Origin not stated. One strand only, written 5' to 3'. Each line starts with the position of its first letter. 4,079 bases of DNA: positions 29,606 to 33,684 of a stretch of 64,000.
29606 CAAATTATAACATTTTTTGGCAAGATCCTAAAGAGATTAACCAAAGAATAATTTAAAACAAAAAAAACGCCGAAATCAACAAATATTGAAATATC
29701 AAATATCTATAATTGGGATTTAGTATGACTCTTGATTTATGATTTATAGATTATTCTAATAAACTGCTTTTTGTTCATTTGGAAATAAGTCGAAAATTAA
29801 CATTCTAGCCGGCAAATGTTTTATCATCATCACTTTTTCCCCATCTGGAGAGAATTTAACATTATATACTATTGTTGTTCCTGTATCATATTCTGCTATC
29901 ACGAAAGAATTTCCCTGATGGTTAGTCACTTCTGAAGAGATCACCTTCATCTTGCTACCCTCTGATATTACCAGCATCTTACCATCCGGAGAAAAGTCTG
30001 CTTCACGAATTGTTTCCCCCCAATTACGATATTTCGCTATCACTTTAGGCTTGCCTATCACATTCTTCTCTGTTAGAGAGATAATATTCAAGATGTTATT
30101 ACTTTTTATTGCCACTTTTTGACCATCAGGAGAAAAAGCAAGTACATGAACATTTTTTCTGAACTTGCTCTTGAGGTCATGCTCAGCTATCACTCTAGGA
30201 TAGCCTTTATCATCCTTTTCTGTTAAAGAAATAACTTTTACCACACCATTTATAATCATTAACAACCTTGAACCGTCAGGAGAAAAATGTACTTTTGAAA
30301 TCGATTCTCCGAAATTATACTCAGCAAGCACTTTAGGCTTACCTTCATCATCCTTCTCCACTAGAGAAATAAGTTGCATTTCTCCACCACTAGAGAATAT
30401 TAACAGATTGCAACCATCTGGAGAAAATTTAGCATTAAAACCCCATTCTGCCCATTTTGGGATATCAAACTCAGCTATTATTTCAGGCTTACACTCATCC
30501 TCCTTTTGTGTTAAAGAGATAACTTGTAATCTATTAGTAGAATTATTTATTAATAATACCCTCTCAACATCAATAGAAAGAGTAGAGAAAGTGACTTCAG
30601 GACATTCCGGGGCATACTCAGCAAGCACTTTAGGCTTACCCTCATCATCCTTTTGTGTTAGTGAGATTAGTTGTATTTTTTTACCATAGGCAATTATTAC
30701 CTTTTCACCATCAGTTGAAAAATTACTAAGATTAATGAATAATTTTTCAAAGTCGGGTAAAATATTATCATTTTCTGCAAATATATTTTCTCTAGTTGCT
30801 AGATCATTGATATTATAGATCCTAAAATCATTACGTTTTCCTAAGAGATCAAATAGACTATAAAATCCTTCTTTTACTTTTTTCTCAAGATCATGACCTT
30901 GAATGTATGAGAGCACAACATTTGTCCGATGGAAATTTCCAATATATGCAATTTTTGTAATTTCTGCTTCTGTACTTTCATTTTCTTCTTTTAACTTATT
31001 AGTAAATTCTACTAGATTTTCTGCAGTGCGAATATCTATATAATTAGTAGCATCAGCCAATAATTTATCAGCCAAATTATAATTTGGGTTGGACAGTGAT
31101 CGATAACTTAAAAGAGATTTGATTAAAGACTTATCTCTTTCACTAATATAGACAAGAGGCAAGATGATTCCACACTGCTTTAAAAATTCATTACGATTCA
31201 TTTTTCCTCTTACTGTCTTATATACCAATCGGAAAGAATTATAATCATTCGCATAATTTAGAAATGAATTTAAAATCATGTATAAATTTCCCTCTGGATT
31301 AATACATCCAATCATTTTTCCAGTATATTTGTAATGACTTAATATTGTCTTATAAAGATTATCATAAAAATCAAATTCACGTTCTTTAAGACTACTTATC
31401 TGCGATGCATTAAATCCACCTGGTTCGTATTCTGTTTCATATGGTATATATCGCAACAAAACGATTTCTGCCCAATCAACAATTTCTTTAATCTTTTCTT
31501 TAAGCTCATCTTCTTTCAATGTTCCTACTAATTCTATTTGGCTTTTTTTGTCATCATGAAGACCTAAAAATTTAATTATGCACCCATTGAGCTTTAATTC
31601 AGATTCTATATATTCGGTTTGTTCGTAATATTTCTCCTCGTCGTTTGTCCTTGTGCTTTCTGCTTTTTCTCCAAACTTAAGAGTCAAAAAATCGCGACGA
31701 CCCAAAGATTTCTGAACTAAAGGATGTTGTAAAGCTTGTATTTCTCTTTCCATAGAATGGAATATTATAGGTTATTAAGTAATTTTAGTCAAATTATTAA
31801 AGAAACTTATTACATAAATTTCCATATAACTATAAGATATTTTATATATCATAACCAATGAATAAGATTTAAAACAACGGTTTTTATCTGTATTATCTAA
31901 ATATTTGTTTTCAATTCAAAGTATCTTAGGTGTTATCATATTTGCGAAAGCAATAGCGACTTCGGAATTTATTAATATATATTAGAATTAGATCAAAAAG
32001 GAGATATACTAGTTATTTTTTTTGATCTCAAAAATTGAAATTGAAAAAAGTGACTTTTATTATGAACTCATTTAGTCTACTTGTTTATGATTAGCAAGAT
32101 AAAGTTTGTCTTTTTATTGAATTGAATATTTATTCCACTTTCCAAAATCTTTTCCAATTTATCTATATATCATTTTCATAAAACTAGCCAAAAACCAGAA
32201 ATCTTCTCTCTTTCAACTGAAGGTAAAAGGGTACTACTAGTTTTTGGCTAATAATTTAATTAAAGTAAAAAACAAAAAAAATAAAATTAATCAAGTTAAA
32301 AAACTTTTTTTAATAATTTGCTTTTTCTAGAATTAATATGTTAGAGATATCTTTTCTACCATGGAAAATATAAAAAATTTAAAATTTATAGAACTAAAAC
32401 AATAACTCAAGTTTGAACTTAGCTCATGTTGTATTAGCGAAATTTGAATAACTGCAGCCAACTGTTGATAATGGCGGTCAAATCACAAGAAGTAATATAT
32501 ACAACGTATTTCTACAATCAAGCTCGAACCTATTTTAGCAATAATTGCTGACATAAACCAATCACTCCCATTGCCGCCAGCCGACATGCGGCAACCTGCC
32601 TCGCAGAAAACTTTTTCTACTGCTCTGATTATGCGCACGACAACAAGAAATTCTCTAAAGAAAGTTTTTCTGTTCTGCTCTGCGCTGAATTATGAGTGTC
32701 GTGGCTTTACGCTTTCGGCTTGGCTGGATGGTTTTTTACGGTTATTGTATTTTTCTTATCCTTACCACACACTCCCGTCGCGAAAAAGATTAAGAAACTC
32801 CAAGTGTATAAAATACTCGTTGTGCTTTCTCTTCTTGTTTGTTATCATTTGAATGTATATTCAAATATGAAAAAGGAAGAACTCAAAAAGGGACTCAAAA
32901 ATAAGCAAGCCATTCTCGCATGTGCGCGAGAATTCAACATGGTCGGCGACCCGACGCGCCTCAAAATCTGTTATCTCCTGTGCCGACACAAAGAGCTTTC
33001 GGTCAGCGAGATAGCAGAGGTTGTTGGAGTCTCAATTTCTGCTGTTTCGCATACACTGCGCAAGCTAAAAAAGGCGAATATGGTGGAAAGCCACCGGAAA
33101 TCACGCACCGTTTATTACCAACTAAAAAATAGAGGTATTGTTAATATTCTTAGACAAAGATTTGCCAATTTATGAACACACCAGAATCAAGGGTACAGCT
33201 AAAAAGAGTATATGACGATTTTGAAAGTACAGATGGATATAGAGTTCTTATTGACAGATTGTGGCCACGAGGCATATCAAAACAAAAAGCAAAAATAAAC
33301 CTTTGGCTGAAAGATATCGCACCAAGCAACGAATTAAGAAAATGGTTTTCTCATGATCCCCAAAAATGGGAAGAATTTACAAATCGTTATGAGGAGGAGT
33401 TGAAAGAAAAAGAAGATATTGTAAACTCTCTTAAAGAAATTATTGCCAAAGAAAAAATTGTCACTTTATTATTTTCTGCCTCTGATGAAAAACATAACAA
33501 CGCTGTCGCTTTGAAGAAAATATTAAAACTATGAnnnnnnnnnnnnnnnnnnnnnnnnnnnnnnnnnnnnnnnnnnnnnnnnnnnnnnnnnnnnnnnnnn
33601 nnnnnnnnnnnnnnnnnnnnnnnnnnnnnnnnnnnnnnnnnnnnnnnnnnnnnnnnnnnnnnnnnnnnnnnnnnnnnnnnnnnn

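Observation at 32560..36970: GC-rich mercury-resistance island (arsR-DUF488-merA-omdA-like-merT-merP, plus a divergent arsR/FMN reductase) beside tRNA-Leu(CAG)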

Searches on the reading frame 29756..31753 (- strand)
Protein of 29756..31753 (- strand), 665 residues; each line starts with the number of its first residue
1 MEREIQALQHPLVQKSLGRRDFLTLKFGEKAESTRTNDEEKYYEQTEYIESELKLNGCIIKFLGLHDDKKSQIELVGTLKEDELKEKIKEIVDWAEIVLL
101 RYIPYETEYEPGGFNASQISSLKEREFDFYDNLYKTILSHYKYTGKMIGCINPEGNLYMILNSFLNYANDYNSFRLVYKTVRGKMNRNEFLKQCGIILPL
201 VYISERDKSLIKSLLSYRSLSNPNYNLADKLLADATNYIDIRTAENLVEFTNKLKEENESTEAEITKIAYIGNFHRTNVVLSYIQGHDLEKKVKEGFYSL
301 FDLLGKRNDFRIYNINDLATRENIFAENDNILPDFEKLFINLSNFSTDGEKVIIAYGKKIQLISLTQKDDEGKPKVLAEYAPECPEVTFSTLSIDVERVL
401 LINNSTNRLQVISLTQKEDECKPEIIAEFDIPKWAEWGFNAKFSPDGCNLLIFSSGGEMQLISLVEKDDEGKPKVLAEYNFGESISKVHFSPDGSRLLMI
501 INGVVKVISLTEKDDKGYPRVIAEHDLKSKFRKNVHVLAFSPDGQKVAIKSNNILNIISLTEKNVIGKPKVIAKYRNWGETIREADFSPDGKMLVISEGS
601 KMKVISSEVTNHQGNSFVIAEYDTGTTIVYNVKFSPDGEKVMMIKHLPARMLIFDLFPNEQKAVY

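Call 5: search_protein_families(library=pfam, proteins=[window:29756-31753:-], max_evalue=0.01)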
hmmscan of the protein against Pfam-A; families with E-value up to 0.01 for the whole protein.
window:29756-31753:- (665 aa): 8 families
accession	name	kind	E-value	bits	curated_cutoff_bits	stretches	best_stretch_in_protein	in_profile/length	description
PF25174.1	Beta-prop_THOC3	-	3.9e-11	42.9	305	1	439-638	92-266/272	THOC3 beta-propeller domain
PF23414.1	Beta-prop_EML_2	-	2.4e-07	30.8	90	1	472-601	29-146/266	Echinoderm microtubule-associated protein second beta-propeller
PF07676.18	PD40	-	2.2e-06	27.9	20.9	0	582-596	11-25/38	WD40-like Beta Propeller Repeat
PF23389.1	Beta-prop_WDR19_1st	-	0.00015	21.3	27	1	461-597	194-321/325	WDR19 first beta-propeller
PF00400.38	WD40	-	0.00018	22.3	27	0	581-596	13-28/39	WD domain, G-beta repeat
PF24817.1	WD40_WDHD1_1st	-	0.00021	21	109.9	1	480-643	84-239/291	WDHD1 first WD40 domain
PF10647.15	Gmad1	-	0.00063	20.1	20.5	0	483-520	113-148/251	Lipoprotein LpqB beta-propeller domain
PF05047.22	L51_S25_CI-B8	-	0.00079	19.8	26.6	0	465-514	23-51/52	Mitochondrial ribosomal protein L51 / S25 / CI-B8 domain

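Call 48: find_homologous_proteins(query=window:29756-31753:-, max_evalue=0.00001)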
Query window:29756-31753:- (665 aa): 1 proteins with E <= 0.00001 among 8000 candidates.
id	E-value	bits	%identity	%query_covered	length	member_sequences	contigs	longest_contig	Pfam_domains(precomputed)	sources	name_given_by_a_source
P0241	0.0e+0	1487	100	100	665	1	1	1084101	PF25174.2,PF23381.2,PF07676.19,PF23414.2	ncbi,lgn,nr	ncbi:MAG: hypothetical protein KatS3mg089_0600 [Patescibacteria group bacterium]|nr:MAG: hypothetica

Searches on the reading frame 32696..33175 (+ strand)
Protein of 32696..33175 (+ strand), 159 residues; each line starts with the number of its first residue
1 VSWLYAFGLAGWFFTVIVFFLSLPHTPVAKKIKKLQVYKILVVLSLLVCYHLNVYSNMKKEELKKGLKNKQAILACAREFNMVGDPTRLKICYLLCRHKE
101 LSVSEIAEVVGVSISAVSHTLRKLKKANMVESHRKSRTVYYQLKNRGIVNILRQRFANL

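Call 5: search_protein_families(library=pfam, proteins=[window:32696-33175:+], max_evalue=0.01)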
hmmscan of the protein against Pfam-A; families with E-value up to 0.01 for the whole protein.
window:32696-33175:+ (159 aa): 24 families
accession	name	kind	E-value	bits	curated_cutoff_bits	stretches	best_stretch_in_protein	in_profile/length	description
PF01022.26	HTH_5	-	2e-14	53.6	22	1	85-132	1-47/47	Bacterial regulatory protein, arsR family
PF12840.13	HTH_20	-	9e-12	45.2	27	1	84-132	2-50/51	Helix-turn-helix domain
PF13412.12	HTH_24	-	4e-08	33.2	21.9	1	85-131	2-48/48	Winged helix-turn-helix DNA-binding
PF01978.25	TrmB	-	1.8e-07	31.3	25.6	1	94-141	17-63/68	Sugar-specific transcriptional regulator TrmB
PF01047.28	MarR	-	3.5e-07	30.4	24.6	1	87-135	4-52/59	MarR family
PF08281.18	Sigma70_r4_2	-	3.6e-06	27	25.7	1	86-126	12-52/54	Sigma-70, region 4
PF13545.12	HTH_Crp_2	-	1.2e-05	25.6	27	1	101-135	23-57/70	Crp-like helix-turn-helix domain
PF12802.13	MarR_2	-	1.4e-05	25.6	27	1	94-132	13-52/61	MarR family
PF25212.1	HVO_A0114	-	3.1e-05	24.1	27.6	1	85-138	21-74/84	HVO_A0114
PF01325.25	Fe_dep_repress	-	9.8e-05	22.9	26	1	98-135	20-57/60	Iron dependent repressor, N-terminal DNA binding domain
PF02082.26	Rrf2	-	0.00013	22.5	30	1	91-134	11-57/132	Iron-dependent Transcriptional regulator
PF08279.18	HTH_11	-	0.0002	21.6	25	1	88-135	2-51/55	HTH domain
PF13463.12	HTH_27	-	0.00022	21.9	22.2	1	97-143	15-64/68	Winged helix DNA-binding domain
PF13404.12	HTH_AsnC-type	-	0.00026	21.2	27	1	90-125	7-42/42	AsnC-type helix-turn-helix domain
PF08222.17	HTH_CodY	-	0.00066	19.7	27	1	101-152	5-57/61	CodY helix-turn-helix domain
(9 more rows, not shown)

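Call 6: search_protein_families(library=ncbifam, proteins=[window:32696-33175:+], max_evalue=0.01)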
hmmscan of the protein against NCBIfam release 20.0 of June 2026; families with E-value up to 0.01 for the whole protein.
window:32696-33175:+ (159 aa): 31 families (the best 25 are shown)
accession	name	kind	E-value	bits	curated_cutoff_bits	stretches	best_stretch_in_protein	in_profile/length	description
NF033788.1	HTH_metalloreg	subfamily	5.4e-23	80.6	55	1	79-151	4-76/77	metalloregulator ArsR/SmtB family transcription factor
NF033789.1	repress_SdpR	subfamily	1.3e-12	47.5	100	1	80-145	2-66/79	autorepressor SdpR family transcription factor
NF041413.1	ArsR_Rv2640c_fam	equivalog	2.2e-12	47.4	155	1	69-148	25-106/118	Rv2640c family ArsR-like transcriptional regulator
NF045707.1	Dbac_1936_reg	equivalog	6.8e-12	45.3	115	1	82-154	13-84/99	ArsR/SmtB-type metalloregulator TsoR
NF052532.1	TransRegPagRBaca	equivalog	2.4e-08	34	170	1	81-152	22-92/99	transcriptional repressor PagR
NF040642.1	sulf_sens_BigR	equivalog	2.1e-07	30.9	155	1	77-146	11-79/95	sulfite-sensing transcriptional repressor BigR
NF053755.1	MsvR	equivalog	2.1e-06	27.6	220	1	78-149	5-78/236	transcriptional factor MsvR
TIGR02944.1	suf_reg_Xantho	equivalog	5e-06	26.9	110.65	1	98-141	23-66/130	SUF system Fe-S cluster assembly regulator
NF007528.0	PRK10141.1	subfamily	8.3e-06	25.7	97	1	74-144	4-74/117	metalloregulator ArsR/SmtB family transcription factor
NF038251.1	AdcR_fam_Zn_TF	equivalog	2.2e-05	24.8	175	1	86-146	36-98/143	zinc-dependent MarR family transcriptional regulator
NF053814.1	teico_TcaR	equivalog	3.8e-05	23.8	170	1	90-144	42-96/151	MarR family transcriptional regulator TcaR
TIGR01884.1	cas_HTH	subfamily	0.0001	21.8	60.2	1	85-139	141-196/202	CRISPR-associated CARF protein Csa3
NF047906.1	CdPbTransRegCmtR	equivalog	0.00017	21.5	150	1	75-152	10-86/104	Cd(II)/Pb(II)-sensing metalloregulatory transcriptional regulator CmtR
NF053602.1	Phr_regulator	exception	0.00024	20.7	320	1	78-134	4-59/191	heat shock transcription regulator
NF053606.1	Sta1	subfamily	0.00027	21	80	1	89-137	23-71/100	Sta1 family transcriptional regulator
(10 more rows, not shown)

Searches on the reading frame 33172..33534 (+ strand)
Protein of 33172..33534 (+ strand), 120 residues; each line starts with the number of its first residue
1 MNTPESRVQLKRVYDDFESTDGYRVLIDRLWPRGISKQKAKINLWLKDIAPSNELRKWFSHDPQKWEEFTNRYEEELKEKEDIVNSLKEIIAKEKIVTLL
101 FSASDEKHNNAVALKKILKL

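Call 5: search_protein_families(library=pfam, proteins=[window:33172-33534:+], max_evalue=0.01)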
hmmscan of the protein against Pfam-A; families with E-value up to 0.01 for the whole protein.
window:33172-33534:+ (120 aa): 3 families
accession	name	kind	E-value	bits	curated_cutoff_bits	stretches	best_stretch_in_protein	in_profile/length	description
PF22752.1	DUF488-N3i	-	7.6e-39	133.7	27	1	8-119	2-112/131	Inactive DUF488-N3 subclade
PF04343.18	DUF488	-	1.3e-33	116.6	22.2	1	9-118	1-121/121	Domain of unknown function DUF488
PF22751.1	DUF488-N3a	-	1.4e-24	87.1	27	1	9-119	2-115/118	Active DUF488-N3 subclade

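Call 6: search_protein_families(library=ncbifam, proteins=[window:33172-33534:+], max_evalue=0.01)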
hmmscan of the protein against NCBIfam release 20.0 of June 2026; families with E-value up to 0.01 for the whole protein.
window:33172-33534:+ (120 aa): 0 families
